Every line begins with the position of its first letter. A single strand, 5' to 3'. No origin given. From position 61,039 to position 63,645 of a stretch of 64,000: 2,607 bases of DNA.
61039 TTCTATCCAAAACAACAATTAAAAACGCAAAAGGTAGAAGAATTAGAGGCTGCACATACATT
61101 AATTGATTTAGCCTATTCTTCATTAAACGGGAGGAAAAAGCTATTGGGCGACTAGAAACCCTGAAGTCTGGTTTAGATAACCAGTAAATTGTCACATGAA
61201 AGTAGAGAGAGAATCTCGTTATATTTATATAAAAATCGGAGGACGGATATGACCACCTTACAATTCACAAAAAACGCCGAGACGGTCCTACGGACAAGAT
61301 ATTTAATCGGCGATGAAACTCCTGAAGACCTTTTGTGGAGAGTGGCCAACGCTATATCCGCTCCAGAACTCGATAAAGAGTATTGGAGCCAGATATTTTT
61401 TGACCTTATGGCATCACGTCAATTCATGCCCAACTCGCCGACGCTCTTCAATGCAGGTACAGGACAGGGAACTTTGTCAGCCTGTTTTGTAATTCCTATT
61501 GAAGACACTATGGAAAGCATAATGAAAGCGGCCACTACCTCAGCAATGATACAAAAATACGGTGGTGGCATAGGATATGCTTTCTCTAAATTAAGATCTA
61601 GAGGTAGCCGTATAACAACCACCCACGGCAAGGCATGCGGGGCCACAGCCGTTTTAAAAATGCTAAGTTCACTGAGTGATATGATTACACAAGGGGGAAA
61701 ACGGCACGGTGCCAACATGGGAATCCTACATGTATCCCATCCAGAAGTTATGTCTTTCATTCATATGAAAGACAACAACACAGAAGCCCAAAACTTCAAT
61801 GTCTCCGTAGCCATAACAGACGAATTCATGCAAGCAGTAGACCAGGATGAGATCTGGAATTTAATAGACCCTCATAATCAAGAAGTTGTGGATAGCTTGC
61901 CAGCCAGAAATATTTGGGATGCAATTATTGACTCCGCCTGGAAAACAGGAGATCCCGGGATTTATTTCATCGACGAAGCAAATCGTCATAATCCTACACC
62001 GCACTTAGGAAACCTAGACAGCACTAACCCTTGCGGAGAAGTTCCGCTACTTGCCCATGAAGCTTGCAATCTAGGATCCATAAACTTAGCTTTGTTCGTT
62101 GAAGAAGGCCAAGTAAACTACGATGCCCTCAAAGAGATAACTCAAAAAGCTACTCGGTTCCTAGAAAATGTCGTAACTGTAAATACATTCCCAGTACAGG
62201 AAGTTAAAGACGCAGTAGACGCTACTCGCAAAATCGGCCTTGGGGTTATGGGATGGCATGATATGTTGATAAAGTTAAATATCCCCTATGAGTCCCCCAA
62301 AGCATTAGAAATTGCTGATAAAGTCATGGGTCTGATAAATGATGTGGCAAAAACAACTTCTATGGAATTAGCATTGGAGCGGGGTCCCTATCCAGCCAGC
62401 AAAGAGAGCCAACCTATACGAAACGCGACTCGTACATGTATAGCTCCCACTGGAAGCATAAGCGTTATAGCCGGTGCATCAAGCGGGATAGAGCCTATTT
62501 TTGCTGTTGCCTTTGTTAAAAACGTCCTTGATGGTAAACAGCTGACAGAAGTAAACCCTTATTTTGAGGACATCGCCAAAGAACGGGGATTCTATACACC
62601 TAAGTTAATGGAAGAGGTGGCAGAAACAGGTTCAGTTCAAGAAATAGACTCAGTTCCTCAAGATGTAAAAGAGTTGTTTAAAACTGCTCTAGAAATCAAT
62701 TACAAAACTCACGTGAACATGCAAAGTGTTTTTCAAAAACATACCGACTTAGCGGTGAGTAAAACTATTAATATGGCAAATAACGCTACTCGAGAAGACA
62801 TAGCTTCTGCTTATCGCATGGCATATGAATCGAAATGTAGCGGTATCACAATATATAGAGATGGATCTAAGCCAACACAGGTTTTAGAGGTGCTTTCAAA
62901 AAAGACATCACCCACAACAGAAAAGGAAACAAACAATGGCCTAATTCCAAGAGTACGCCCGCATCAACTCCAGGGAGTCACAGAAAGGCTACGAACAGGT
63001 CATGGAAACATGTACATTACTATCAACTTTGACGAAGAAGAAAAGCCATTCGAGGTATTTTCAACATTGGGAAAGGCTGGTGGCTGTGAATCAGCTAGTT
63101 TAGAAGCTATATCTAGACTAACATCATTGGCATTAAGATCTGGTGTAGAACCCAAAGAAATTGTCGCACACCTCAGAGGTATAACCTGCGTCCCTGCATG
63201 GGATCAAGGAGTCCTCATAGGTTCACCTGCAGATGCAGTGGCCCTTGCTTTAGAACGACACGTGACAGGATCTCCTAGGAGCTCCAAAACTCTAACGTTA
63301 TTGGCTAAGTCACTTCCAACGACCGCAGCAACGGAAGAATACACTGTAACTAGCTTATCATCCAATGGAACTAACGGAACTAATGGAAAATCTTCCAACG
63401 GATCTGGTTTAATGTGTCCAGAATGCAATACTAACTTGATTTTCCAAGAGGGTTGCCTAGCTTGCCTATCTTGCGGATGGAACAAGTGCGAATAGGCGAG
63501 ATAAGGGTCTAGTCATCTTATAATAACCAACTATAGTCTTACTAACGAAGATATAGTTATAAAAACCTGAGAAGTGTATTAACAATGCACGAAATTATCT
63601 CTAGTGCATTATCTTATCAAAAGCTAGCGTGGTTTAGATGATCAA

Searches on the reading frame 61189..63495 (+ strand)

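Call 44: search_protein_families(library=pfam, proteins=[window:61189-63495:+], max_evalue=0.00001)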
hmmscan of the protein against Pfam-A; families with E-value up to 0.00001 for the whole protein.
window:61189-63495:+ (768 aa): 3 families
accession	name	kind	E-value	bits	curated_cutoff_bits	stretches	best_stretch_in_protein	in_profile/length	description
PF02867.20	Ribonuc_red_lgC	-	2.8e-135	452.4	23.9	2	97-407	1-342/523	Ribonucleotide reductase, barrel domain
PF12637.14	TSCPD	-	4.9e-21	75.3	22.8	1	599-691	5-87/88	TSCPD domain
PF00317.26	Ribonuc_red_lgN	-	1.4e-19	70.3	28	1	25-94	2-77/77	Ribonucleotide reductase, all-alpha domain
